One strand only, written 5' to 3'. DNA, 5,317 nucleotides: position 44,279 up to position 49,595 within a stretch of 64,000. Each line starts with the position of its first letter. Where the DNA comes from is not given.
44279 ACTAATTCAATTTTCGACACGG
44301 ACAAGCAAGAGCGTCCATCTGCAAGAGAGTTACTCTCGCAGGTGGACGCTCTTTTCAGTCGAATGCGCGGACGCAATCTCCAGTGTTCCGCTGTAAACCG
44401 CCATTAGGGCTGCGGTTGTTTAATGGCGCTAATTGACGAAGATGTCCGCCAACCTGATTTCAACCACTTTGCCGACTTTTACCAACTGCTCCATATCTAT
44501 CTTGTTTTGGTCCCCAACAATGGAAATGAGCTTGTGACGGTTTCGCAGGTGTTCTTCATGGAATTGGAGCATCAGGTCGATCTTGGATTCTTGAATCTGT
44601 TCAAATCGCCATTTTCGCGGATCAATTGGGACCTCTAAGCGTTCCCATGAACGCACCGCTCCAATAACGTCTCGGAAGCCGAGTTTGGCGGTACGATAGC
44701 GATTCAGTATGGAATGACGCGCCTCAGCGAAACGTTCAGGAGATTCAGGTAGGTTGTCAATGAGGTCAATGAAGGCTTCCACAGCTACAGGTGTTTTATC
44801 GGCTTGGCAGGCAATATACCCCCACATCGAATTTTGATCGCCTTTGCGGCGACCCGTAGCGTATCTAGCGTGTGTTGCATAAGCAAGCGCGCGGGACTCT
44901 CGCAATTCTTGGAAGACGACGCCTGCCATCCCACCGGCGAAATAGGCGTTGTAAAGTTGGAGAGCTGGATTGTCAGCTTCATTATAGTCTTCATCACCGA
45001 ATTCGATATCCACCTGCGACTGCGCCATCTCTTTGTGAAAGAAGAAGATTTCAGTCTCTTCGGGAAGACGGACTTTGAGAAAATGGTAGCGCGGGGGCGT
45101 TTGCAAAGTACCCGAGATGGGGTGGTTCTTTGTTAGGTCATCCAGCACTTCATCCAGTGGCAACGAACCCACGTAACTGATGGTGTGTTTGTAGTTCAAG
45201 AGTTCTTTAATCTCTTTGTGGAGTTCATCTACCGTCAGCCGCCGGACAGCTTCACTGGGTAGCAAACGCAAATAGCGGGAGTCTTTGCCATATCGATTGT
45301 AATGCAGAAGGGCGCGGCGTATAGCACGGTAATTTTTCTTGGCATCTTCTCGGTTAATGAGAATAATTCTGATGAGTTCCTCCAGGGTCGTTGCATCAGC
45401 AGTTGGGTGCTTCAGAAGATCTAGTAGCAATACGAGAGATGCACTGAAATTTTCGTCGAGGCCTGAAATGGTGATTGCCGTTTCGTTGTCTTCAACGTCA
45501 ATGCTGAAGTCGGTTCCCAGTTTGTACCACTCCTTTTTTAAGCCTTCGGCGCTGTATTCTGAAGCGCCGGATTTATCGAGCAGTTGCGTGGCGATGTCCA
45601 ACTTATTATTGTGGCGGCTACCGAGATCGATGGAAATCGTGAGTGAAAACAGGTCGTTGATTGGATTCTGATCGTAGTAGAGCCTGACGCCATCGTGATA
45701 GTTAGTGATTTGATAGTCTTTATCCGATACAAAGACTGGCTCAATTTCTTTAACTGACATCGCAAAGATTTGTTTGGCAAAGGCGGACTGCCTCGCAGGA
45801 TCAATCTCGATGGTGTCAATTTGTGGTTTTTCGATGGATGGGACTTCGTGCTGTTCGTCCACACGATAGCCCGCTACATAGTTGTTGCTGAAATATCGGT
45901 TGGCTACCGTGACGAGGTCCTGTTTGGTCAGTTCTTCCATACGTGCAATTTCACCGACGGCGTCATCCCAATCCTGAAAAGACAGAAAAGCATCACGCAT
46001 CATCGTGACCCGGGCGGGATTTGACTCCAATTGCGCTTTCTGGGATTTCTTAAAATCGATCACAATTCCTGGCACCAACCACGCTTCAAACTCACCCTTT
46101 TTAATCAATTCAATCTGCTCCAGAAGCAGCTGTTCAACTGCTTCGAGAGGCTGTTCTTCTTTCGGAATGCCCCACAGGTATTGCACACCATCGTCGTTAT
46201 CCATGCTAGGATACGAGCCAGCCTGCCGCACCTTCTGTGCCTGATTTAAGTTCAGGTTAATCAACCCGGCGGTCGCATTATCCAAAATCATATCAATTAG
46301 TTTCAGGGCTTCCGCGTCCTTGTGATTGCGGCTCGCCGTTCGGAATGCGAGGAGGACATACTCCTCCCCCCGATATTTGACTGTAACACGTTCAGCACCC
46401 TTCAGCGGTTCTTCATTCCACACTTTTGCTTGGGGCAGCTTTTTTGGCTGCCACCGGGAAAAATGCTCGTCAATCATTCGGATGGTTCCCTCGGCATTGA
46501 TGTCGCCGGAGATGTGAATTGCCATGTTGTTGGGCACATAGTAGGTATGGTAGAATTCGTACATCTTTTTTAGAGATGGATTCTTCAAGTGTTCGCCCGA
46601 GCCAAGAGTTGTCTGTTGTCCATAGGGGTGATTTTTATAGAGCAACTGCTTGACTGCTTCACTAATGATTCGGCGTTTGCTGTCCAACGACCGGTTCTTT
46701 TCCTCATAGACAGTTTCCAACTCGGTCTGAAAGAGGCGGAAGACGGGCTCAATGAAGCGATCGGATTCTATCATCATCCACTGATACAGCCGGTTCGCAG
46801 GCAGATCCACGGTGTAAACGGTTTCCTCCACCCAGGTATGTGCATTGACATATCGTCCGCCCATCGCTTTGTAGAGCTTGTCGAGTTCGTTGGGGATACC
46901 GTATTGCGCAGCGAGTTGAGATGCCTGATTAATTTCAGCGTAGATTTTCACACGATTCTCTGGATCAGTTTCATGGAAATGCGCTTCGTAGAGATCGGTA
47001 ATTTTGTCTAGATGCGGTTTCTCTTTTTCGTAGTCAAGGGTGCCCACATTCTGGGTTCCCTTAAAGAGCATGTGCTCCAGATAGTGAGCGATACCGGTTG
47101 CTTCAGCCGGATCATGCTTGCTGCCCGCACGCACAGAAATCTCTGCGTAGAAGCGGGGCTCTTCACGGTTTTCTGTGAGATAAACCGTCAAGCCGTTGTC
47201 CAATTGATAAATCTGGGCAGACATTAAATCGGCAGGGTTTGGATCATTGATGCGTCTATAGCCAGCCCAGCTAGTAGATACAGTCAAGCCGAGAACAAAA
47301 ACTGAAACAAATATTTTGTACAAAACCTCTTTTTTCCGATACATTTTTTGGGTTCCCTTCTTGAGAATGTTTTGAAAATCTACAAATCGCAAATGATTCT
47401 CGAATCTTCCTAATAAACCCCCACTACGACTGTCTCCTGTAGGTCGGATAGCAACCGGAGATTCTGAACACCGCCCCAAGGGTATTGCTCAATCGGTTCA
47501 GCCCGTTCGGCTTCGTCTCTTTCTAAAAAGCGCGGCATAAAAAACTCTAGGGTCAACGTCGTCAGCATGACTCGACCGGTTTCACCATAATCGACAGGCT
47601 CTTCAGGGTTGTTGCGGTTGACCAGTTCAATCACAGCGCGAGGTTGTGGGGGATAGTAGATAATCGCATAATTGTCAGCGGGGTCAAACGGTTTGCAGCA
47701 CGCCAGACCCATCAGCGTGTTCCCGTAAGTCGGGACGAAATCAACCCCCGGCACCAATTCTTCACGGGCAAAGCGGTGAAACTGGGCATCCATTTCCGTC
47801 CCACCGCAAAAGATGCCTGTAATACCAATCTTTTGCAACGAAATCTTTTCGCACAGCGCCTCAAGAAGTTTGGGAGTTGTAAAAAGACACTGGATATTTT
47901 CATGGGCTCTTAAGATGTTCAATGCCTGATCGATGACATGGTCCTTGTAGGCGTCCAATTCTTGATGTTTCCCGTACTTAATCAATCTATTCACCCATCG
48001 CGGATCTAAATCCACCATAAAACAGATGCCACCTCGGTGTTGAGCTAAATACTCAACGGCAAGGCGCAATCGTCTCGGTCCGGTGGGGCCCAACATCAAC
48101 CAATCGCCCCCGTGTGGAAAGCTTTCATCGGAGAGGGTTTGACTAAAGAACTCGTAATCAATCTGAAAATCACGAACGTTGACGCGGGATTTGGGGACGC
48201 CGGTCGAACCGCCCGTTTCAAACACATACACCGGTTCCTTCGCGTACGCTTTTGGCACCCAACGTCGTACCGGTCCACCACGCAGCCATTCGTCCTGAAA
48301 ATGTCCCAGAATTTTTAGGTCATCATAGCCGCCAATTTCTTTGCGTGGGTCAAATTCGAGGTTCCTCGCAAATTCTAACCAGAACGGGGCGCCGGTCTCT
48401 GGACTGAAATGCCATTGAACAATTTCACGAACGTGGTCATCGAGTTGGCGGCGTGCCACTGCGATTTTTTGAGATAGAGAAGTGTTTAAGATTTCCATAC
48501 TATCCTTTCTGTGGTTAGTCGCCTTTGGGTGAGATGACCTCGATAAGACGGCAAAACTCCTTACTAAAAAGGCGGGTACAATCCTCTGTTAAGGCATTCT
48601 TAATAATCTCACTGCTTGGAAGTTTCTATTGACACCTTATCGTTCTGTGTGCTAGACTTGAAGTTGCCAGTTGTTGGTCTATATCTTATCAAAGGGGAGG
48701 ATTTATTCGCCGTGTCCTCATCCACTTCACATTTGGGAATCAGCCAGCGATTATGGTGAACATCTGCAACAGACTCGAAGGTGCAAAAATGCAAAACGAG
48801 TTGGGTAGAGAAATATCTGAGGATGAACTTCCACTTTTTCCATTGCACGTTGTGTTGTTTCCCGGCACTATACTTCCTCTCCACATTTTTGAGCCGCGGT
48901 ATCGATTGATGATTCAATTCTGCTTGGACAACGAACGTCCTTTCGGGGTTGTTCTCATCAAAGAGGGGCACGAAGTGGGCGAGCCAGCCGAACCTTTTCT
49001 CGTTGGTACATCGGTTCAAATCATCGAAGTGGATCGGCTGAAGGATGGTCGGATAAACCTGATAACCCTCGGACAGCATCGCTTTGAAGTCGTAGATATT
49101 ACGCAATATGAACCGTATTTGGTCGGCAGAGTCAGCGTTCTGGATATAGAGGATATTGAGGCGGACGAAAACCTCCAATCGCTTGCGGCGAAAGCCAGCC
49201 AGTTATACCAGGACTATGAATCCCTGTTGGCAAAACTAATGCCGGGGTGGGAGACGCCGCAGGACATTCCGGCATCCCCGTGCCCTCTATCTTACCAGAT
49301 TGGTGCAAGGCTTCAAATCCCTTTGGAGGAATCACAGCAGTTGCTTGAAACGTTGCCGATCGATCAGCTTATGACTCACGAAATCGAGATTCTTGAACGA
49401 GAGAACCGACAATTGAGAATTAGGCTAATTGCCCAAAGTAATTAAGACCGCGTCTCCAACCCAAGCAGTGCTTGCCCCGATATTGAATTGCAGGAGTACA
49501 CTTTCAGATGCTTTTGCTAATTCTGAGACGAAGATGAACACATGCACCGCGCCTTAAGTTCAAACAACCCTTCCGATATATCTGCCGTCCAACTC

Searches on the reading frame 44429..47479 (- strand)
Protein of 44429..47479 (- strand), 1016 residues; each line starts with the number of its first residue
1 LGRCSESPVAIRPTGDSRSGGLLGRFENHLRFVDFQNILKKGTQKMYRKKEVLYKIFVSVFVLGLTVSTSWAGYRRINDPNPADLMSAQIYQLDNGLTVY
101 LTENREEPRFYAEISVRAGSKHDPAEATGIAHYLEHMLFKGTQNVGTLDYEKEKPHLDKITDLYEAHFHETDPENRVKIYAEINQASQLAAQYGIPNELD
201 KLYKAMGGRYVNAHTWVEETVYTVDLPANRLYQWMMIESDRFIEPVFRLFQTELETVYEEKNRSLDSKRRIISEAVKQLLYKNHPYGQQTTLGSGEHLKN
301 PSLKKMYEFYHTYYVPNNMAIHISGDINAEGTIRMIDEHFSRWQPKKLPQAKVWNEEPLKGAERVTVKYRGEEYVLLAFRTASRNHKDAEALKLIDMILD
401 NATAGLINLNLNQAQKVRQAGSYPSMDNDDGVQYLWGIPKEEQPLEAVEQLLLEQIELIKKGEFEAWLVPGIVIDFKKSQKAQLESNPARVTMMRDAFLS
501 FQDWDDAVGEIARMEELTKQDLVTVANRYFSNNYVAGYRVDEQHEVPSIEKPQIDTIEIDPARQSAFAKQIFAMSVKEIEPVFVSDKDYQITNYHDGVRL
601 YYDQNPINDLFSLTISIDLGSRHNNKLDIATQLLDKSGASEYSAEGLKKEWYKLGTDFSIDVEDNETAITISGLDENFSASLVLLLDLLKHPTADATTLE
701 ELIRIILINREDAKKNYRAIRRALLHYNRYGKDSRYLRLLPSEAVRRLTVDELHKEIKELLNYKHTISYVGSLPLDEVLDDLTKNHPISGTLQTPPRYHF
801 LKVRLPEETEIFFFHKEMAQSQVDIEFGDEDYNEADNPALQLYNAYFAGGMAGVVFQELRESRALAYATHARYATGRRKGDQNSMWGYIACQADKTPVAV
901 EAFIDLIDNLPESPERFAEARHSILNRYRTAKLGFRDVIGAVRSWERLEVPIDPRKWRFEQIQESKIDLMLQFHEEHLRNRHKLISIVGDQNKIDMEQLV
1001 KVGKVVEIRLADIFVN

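Call 55: search_protein_families(library=pfam, proteins=[window:44429-47479:-], max_evalue=0.0001)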
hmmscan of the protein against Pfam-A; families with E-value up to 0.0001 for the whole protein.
window:44429-47479:- (1016 aa): 2 families
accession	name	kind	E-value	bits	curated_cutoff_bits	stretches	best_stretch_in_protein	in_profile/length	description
PF05193.26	Peptidase_M16_C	-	9.6e-34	117.3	23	2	303-469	4-174/181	Peptidase M16 inactive domain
PF00675.25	Peptidase_M16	-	4e-24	85.6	22.3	2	101-152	4-55/149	Insulinase (Peptidase family M16)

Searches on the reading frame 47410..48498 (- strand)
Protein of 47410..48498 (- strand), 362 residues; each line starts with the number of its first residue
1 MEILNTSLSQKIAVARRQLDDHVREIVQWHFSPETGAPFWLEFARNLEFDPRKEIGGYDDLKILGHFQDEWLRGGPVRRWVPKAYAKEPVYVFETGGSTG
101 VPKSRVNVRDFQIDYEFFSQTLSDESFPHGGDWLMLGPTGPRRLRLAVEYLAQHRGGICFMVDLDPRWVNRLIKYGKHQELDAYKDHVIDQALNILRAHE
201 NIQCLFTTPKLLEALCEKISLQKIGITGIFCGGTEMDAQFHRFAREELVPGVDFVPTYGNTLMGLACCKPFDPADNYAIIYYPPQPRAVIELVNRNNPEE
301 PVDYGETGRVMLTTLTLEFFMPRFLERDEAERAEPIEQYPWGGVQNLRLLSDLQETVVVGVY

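Call 55: search_protein_families(library=pfam, proteins=[window:47410-48498:-], max_evalue=0.0001)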
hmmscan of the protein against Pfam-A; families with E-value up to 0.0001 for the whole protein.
window:47410-48498:- (362 aa): 1 family
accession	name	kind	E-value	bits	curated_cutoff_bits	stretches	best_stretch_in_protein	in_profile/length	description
PF00501.34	AMP-binding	-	2.2e-06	27.2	29.9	0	198-311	253-373/384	AMP-binding enzyme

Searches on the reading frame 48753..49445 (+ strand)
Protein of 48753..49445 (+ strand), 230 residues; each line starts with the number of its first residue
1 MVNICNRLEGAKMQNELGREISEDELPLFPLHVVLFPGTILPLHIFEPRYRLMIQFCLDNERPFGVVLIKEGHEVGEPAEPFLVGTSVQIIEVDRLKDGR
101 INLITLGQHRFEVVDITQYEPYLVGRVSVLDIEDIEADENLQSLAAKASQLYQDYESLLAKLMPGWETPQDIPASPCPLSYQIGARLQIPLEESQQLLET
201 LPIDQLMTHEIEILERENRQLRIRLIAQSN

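Call 55: search_protein_families(library=pfam, proteins=[window:48753-49445:+], max_evalue=0.0001)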
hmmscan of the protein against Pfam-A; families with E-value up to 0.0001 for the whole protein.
window:48753-49445:+ (230 aa): 1 family
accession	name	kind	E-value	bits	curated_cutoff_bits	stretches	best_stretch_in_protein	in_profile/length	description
PF02190.22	LON_substr_bdg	-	3.2e-38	132.1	28.7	1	25-216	1-200/200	ATP-dependent protease La (LON) substrate-binding domain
